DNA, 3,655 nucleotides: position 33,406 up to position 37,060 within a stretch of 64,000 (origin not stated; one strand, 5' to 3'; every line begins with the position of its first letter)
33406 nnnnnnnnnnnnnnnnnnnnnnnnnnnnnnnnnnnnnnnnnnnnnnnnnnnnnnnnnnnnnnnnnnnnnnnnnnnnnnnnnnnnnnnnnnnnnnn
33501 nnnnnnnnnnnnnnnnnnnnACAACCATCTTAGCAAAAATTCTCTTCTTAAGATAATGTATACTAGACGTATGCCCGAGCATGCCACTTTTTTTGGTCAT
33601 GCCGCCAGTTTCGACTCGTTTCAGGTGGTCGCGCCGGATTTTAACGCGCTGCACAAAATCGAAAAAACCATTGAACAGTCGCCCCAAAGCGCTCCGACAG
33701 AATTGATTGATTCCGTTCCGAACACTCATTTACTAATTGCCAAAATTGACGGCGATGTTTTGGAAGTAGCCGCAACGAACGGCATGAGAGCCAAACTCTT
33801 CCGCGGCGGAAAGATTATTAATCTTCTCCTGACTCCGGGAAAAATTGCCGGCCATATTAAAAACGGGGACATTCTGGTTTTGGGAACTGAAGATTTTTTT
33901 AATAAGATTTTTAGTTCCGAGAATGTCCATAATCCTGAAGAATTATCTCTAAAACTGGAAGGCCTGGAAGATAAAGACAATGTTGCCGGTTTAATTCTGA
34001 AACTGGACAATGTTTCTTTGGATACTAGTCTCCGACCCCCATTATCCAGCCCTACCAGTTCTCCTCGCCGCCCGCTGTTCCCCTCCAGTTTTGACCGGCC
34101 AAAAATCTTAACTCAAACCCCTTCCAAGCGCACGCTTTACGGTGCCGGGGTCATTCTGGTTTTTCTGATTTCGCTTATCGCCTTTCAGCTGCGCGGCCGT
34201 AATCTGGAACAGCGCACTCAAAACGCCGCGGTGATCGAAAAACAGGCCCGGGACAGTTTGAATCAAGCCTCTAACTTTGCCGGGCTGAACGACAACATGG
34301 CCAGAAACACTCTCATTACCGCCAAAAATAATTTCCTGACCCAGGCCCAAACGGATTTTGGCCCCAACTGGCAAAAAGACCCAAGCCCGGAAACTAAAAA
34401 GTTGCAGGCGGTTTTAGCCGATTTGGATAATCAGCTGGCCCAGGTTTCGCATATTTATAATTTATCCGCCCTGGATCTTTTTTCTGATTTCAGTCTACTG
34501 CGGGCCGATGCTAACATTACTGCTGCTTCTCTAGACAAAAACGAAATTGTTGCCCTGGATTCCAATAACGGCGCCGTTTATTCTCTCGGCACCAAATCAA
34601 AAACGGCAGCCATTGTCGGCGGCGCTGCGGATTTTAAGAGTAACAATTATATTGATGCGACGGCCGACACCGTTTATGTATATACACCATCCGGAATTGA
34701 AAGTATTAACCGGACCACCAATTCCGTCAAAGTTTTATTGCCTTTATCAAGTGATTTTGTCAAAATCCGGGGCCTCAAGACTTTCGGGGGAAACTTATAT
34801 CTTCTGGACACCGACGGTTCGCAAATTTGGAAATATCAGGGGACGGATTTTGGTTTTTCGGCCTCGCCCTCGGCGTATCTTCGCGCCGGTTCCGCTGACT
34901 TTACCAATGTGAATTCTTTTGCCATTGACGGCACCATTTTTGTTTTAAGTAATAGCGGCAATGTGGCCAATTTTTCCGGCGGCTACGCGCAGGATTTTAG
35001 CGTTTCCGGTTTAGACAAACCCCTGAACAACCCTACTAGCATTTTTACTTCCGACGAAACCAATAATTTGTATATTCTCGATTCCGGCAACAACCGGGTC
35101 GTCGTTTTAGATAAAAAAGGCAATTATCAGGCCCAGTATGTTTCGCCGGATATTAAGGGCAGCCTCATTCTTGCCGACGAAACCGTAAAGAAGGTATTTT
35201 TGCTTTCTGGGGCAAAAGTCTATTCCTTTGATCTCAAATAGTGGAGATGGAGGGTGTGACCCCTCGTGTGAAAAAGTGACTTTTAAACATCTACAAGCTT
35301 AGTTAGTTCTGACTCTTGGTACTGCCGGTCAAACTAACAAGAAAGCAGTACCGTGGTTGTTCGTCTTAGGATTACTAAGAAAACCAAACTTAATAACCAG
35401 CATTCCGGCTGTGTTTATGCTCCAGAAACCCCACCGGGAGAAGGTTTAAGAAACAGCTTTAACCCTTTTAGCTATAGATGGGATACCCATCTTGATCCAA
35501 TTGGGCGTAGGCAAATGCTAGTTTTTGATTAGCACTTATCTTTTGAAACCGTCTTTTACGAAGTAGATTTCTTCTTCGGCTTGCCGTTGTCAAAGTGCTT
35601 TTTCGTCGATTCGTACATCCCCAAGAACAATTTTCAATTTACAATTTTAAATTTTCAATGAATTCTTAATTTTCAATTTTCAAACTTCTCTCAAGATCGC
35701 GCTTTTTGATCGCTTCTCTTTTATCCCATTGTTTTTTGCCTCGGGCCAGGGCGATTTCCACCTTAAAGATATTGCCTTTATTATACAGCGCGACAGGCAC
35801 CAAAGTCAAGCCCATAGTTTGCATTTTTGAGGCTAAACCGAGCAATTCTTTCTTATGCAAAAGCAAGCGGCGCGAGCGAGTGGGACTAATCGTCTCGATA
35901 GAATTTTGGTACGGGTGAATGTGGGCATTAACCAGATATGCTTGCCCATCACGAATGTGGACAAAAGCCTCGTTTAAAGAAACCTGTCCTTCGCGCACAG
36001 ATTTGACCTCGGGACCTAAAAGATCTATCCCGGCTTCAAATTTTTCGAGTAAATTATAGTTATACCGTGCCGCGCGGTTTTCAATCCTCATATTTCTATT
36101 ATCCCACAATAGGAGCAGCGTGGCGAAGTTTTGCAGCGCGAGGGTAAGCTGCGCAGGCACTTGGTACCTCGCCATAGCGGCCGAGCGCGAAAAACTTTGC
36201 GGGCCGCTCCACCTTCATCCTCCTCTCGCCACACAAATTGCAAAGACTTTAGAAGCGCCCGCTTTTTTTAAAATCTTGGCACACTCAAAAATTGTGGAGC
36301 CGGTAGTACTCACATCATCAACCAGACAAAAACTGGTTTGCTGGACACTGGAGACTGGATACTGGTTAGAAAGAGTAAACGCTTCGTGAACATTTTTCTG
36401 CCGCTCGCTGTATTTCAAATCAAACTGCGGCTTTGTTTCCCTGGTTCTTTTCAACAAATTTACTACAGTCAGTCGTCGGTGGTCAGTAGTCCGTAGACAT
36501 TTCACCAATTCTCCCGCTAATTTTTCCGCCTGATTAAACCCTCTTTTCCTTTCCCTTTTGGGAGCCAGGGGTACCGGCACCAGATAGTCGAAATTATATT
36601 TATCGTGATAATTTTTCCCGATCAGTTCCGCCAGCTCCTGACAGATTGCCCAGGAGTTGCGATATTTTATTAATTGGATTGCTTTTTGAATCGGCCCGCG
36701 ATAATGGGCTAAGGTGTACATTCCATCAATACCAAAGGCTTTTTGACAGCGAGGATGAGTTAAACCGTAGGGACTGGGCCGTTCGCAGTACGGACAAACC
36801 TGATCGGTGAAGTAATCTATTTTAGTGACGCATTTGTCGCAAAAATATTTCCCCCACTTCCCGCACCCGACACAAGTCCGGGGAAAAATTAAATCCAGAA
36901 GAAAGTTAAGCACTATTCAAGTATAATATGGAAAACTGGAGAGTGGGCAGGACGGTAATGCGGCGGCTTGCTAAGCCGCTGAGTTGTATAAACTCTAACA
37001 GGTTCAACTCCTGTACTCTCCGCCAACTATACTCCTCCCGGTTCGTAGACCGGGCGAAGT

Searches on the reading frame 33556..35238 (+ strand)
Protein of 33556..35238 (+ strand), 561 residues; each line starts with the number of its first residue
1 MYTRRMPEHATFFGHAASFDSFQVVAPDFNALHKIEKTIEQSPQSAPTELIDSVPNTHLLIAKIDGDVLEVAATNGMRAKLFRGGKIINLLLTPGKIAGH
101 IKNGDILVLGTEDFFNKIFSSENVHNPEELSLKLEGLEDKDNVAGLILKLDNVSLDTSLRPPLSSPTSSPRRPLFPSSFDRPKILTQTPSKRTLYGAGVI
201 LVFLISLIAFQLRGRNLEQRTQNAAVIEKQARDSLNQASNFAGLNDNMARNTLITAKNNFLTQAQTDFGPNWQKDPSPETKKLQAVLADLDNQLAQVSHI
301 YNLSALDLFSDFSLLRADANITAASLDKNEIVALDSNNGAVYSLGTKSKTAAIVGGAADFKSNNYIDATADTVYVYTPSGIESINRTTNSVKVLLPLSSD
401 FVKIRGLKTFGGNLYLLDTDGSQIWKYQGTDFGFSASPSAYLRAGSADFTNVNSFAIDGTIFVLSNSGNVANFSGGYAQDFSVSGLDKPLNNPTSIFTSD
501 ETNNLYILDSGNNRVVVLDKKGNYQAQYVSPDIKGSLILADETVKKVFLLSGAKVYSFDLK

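Call 79: search_protein_families(library=pfam, proteins=[window:33556-35238:+], max_evalue=0.001)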
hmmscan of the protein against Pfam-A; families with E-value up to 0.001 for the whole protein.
window:33556-35238:+ (561 aa): 1 family
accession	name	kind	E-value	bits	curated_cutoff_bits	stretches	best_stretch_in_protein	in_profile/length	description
PF01436.27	NHL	-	3.6e-06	27.2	20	0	491-517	2-27/28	NHL repeat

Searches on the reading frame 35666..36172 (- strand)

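Call 79: search_protein_families(library=pfam, proteins=[window:35666-36172:-], max_evalue=0.001)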
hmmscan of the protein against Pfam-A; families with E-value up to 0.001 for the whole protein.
window:35666-36172:- (168 aa): 1 family
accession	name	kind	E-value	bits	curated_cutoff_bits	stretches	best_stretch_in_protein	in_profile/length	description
PF01668.23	SmpB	-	9.3e-51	172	27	1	30-164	2-137/143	SmpB protein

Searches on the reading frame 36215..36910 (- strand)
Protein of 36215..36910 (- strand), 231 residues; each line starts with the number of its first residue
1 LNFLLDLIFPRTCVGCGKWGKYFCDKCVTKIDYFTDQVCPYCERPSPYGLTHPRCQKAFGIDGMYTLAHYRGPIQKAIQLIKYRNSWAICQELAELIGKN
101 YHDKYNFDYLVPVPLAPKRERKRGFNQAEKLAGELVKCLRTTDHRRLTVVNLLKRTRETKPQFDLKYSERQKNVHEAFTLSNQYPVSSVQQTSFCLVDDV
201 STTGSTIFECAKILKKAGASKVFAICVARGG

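Call 79: search_protein_families(library=pfam, proteins=[window:36215-36910:-], max_evalue=0.001)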
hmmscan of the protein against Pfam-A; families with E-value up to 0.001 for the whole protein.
window:36215-36910:- (231 aa): 2 families
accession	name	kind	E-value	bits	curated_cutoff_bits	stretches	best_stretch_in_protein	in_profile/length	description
PF18912.6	DZR_2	-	3.2e-09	36.9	27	1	4-56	1-56/56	Double zinc ribbon domain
PF00156.33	Pribosyltran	-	2.7e-05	24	26.3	1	93-229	15-125/158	Phosphoribosyl transferase domain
